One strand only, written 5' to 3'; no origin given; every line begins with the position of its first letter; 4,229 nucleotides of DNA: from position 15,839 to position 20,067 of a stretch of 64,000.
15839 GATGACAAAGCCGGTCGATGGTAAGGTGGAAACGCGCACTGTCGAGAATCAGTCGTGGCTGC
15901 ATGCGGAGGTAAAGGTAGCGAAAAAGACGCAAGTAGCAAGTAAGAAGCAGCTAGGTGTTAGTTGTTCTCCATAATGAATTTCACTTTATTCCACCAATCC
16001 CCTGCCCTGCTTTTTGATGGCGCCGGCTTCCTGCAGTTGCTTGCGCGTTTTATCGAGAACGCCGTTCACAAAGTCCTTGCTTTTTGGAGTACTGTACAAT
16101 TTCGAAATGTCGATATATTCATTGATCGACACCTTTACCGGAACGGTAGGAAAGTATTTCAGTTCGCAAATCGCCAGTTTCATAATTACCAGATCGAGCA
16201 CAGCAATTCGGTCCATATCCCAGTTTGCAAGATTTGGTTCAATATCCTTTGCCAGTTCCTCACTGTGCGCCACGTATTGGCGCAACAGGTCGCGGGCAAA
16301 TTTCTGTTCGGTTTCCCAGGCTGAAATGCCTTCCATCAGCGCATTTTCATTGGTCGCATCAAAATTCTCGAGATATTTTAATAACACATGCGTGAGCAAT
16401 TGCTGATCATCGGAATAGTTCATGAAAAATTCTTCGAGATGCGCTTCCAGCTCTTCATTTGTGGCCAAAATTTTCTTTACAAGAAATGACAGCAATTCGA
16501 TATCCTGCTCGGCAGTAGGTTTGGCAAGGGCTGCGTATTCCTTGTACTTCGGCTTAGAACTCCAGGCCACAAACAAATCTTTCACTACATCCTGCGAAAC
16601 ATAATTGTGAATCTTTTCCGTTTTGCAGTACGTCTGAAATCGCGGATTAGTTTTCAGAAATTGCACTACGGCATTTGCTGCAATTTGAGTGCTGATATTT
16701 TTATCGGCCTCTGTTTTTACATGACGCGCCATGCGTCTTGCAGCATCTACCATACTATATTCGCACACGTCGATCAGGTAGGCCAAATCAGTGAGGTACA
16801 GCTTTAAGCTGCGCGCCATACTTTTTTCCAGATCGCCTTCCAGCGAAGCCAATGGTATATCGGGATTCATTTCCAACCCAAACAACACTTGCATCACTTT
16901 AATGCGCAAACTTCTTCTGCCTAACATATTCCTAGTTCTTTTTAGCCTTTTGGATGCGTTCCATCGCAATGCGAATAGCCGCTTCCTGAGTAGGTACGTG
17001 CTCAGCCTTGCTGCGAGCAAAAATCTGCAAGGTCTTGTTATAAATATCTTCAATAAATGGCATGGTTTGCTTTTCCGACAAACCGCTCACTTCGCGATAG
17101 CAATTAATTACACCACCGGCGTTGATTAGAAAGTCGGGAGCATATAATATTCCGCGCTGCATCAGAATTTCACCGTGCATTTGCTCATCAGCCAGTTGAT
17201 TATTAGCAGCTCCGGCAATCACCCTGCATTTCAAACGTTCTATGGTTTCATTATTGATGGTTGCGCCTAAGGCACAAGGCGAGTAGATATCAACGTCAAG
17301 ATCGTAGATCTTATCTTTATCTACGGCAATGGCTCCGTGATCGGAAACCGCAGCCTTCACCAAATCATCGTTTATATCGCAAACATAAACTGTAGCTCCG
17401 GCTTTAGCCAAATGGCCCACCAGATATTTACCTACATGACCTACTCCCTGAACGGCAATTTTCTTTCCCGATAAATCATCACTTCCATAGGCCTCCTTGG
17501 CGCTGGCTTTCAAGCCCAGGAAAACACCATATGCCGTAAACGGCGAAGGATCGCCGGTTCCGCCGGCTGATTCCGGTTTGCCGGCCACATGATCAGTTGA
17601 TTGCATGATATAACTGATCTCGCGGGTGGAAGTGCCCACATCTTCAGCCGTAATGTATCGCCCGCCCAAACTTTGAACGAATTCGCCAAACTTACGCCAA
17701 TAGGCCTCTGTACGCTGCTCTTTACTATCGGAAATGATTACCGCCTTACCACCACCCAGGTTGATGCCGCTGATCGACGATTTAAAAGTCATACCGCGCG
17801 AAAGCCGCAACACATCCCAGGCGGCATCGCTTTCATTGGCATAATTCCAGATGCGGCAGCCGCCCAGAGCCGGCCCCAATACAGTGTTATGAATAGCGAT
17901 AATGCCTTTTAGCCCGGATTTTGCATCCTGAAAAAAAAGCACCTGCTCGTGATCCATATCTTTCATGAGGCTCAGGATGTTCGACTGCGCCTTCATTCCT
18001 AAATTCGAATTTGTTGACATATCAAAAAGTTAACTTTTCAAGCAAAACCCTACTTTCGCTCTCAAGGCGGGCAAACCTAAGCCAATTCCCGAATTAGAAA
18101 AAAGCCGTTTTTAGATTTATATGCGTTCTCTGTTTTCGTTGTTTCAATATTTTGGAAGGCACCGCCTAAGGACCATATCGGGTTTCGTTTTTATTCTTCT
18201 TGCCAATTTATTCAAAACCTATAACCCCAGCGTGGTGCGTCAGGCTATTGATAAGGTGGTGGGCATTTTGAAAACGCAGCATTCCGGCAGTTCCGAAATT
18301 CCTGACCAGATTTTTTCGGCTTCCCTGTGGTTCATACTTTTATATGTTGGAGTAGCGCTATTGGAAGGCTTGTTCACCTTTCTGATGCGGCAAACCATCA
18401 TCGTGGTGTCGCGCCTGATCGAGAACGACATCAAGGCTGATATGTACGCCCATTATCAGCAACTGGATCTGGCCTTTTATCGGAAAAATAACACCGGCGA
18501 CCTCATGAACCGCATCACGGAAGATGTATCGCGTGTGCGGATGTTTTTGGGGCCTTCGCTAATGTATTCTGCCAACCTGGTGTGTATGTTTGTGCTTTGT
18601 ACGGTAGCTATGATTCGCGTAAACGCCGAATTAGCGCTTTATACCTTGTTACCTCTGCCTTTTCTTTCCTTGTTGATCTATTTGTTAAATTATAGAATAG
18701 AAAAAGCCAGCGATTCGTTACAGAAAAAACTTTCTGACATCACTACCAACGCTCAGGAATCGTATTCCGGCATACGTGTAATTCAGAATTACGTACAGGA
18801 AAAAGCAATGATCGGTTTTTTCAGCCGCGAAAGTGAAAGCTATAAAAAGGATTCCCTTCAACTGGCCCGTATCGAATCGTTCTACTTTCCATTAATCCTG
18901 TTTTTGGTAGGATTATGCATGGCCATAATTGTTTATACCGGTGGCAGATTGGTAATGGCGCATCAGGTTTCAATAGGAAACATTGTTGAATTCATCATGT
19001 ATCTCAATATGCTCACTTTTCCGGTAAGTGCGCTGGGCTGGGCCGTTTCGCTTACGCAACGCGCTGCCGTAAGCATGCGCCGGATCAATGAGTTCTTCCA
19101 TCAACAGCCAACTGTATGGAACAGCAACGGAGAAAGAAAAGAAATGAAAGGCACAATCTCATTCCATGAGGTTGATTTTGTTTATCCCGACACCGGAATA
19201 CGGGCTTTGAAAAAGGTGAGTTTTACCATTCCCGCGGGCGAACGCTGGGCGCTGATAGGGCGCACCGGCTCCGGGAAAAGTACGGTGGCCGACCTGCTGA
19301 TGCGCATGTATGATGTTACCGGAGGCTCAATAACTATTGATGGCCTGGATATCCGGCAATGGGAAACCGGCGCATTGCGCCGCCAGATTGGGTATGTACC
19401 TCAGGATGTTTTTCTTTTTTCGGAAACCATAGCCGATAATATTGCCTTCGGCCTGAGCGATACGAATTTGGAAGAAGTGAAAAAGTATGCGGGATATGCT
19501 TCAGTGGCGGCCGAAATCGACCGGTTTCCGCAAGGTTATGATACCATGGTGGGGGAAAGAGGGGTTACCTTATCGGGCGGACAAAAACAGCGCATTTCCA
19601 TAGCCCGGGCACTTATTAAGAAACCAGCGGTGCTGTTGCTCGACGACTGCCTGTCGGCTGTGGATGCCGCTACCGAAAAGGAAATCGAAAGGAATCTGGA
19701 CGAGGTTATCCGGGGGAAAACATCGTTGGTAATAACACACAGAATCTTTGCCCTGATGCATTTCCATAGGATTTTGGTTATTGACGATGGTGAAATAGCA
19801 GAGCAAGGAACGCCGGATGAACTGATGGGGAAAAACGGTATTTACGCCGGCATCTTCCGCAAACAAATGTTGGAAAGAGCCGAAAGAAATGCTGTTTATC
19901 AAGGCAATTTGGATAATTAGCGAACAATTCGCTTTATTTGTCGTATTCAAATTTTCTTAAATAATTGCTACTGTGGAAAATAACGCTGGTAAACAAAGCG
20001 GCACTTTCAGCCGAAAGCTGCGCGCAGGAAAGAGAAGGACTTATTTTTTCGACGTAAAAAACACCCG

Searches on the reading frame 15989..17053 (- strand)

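Call 65: search_protein_families(library=pfam, proteins=[window:15989-17053:-], max_evalue=0.001)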
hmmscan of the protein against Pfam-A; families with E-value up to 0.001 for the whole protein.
window:15989-17053:- (355 aa): 1 family
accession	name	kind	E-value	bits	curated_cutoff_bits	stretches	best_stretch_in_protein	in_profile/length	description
PF01029.23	NusB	-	9.2e-26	91.2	23.1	1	241-336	36-131/133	NusB family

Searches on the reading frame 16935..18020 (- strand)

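Call 65: search_protein_families(library=pfam, proteins=[window:16935-18020:-], max_evalue=0.001)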
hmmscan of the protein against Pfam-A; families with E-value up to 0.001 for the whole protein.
window:16935-18020:- (362 aa): 5 families
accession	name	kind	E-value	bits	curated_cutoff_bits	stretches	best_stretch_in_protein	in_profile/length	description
PF02812.23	ELFV_dehydrog_N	-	3.1e-30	105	25.3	1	24-143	1-128/129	Glu/Leu/Phe/Val dehydrogenase, dimerisation domain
PF00208.27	ELFV_dehydrog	-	2.5e-22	80.2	23.4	2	229-361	98-238/241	Glutamate/Leucine/Phenylalanine/Valine dehydrogenase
PF03446.21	NAD_binding_2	-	0.00028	21.4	21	1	187-232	1-46/161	NAD binding domain of 6-phosphogluconate dehydrogenase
PF02558.23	ApbA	-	0.00089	19.3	22.2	0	188-236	1-47/150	Ketopantoate reductase PanE/ApbA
PF03721.20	UDPG_MGDP_dh_N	-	0.00092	19.3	27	0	186-227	1-42/187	UDP-glucose/GDP-mannose dehydrogenase family, NAD binding domain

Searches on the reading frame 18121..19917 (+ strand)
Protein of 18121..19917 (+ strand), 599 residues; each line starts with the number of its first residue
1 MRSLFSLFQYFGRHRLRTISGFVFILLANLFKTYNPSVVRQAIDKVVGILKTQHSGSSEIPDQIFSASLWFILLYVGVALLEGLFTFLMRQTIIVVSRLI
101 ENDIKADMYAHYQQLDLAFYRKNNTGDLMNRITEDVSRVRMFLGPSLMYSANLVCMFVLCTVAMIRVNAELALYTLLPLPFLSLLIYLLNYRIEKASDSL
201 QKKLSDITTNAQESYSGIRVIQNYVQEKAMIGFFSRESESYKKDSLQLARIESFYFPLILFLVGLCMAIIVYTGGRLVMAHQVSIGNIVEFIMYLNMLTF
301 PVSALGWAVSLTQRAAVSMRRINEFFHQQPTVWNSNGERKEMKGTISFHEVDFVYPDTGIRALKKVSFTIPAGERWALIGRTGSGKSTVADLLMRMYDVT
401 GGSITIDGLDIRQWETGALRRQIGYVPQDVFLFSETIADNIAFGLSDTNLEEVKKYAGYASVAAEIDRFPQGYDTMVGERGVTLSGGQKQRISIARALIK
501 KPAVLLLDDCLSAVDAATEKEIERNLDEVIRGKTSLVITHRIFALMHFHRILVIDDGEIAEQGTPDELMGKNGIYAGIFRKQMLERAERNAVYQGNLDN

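Call 65: search_protein_families(library=pfam, proteins=[window:18121-19917:+], max_evalue=0.001)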
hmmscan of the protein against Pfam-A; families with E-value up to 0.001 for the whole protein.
window:18121-19917:+ (599 aa): 2 families
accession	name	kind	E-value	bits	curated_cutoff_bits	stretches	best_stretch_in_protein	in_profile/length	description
PF00664.28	ABC_membrane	-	3.8e-44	151.8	28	1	21-302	4-274/274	ABC transporter transmembrane region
PF00005.33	ABC_tran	-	3e-33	115.8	25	1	363-511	1-136/137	ABC transporter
